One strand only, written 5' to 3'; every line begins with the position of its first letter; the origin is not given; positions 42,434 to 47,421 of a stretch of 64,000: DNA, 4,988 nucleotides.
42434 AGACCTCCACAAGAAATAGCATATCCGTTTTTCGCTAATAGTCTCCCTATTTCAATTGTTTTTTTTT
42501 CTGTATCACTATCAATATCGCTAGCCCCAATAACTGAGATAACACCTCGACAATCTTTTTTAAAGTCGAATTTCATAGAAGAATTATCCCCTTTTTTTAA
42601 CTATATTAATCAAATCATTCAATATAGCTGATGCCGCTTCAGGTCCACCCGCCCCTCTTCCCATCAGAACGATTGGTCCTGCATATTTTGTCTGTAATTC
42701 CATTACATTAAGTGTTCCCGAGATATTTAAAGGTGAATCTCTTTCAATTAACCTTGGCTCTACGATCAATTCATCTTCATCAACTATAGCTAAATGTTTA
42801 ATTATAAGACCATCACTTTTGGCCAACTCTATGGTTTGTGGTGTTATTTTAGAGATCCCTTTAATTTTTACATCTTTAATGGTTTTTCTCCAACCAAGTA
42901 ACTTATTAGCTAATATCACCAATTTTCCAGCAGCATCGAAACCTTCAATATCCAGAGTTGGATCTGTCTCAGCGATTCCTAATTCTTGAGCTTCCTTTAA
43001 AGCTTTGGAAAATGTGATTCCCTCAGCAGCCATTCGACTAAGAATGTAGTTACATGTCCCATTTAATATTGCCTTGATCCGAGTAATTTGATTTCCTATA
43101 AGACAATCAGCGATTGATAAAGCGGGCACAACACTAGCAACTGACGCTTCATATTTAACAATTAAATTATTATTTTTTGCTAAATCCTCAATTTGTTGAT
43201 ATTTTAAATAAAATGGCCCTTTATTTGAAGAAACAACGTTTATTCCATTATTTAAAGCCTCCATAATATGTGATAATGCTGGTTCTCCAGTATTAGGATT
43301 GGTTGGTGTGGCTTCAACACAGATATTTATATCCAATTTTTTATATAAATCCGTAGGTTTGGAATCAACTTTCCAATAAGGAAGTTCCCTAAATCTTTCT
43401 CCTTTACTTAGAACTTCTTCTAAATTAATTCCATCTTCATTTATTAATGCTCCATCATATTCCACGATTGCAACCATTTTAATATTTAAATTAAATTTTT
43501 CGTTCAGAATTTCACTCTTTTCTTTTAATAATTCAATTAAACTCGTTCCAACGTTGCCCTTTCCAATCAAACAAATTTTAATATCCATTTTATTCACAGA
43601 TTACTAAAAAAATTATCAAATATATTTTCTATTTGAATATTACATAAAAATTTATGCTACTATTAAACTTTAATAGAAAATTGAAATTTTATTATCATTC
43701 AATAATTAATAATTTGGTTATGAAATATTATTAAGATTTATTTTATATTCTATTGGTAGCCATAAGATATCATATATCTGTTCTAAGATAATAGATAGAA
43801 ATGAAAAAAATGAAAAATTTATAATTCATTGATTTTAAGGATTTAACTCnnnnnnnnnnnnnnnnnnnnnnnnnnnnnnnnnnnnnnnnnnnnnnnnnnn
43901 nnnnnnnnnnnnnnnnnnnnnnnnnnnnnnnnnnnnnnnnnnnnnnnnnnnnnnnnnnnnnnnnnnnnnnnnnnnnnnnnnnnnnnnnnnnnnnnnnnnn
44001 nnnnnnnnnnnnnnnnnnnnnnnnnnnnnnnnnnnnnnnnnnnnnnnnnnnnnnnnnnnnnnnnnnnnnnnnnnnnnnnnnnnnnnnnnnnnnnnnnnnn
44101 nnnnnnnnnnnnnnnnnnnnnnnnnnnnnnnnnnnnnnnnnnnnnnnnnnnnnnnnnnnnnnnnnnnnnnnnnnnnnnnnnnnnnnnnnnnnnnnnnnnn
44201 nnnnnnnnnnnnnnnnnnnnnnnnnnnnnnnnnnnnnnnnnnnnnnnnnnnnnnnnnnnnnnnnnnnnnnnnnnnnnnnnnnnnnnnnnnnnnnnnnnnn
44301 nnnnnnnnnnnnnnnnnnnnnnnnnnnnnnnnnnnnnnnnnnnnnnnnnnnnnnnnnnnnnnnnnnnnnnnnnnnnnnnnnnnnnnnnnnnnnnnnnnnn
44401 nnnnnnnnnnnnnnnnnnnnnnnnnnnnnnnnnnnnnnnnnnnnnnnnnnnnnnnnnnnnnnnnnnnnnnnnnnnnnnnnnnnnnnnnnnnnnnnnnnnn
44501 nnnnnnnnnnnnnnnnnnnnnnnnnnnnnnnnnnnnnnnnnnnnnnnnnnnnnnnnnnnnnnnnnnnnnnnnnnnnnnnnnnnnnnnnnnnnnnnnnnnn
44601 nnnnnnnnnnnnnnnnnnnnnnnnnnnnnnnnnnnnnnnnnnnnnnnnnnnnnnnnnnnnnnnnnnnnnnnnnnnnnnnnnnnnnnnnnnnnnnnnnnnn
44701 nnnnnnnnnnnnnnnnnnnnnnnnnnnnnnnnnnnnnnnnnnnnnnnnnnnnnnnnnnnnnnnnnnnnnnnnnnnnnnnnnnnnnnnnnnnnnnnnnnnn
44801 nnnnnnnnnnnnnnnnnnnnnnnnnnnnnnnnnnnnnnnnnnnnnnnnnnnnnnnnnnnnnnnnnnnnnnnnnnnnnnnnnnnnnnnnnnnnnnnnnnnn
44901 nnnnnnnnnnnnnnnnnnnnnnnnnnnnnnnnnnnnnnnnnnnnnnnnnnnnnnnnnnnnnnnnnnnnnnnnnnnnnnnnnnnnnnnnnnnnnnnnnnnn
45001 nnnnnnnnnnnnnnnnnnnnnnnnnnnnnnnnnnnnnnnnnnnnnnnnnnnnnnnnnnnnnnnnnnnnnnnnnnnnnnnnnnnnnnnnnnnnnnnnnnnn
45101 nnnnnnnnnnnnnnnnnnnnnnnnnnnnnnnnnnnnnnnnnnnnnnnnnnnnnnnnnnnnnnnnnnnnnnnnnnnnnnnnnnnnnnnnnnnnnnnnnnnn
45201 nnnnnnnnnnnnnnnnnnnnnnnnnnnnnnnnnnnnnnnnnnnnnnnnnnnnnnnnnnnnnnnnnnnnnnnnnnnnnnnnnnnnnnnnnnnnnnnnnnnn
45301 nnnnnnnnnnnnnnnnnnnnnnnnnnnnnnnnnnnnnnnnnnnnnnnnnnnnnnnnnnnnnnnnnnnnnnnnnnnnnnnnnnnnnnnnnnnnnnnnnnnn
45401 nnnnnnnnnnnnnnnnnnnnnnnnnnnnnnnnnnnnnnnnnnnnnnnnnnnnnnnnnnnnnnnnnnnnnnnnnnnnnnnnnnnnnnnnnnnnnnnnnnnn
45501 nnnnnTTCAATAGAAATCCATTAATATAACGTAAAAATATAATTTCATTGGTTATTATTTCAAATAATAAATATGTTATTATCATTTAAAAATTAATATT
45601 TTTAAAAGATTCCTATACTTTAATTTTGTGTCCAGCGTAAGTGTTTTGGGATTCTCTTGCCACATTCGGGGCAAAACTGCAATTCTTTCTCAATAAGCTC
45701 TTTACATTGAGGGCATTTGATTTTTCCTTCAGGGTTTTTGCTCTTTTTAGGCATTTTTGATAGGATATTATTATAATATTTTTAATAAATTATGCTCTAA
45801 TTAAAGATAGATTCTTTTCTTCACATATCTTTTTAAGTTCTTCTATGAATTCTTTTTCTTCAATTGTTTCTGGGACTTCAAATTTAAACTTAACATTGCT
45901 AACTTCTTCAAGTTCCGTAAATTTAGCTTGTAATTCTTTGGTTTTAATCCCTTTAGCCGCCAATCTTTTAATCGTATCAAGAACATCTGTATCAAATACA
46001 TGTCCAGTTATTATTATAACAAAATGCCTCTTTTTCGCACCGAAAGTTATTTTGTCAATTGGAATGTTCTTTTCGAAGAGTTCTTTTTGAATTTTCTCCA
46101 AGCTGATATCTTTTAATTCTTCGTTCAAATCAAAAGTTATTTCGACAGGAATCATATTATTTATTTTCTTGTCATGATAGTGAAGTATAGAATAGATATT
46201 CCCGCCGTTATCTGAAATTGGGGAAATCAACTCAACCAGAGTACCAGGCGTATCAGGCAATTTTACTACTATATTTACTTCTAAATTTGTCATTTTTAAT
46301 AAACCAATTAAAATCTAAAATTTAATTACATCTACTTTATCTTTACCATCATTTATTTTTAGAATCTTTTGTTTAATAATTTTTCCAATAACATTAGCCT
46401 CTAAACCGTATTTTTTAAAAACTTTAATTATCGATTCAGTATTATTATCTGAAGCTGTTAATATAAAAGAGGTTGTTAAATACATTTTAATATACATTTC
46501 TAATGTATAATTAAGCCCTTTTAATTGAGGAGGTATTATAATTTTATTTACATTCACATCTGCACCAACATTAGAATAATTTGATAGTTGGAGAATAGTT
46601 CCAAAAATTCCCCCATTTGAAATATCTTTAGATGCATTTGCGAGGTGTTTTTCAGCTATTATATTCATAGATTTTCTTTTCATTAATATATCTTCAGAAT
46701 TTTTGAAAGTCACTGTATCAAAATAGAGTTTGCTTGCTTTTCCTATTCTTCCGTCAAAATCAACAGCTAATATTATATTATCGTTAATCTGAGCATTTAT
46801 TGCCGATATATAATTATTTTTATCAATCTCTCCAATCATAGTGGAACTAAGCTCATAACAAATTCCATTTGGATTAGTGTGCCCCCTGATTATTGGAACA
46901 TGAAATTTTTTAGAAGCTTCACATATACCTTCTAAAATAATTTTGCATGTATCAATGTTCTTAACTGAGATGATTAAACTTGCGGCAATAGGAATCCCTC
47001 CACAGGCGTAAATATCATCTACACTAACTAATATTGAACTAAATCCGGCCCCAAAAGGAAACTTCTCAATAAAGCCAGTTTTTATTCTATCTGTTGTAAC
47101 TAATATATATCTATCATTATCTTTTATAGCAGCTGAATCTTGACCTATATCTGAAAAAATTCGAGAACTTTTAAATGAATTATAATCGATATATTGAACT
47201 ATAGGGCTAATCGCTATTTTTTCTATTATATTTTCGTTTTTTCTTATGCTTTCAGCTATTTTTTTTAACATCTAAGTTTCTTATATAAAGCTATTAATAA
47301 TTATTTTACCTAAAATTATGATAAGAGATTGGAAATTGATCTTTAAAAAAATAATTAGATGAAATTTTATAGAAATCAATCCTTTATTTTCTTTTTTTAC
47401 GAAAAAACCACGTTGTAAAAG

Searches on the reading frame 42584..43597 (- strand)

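Call 35: search_protein_families(library=pfam, proteins=[window:42584-43597:-], max_evalue=0.0001)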
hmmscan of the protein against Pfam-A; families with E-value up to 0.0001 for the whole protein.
window:42584-43597:- (337 aa): 2 families
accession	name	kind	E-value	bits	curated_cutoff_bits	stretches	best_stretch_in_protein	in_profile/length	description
PF00742.24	Homoserine_dh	-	3.5e-54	183.7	22.9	1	162-330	6-173/173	Homoserine dehydrogenase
PF03447.22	NAD_binding_3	-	1.1e-07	33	24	1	12-149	1-115/116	Homoserine dehydrogenase, NAD binding domain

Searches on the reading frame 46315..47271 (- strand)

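Call 35: search_protein_families(library=pfam, proteins=[window:46315-47271:-], max_evalue=0.0001)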
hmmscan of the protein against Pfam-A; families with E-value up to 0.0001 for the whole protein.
window:46315-47271:- (318 aa): 2 families
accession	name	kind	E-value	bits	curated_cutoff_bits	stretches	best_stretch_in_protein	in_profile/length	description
PF00586.29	AIRS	-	2.9e-14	53.9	24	1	44-148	2-111/112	AIR synthase related protein, N-terminal domain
PF02769.27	AIRS_C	-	3.8e-14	53.6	23.1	1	202-306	51-153/156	AIR synthase related protein, C-terminal domain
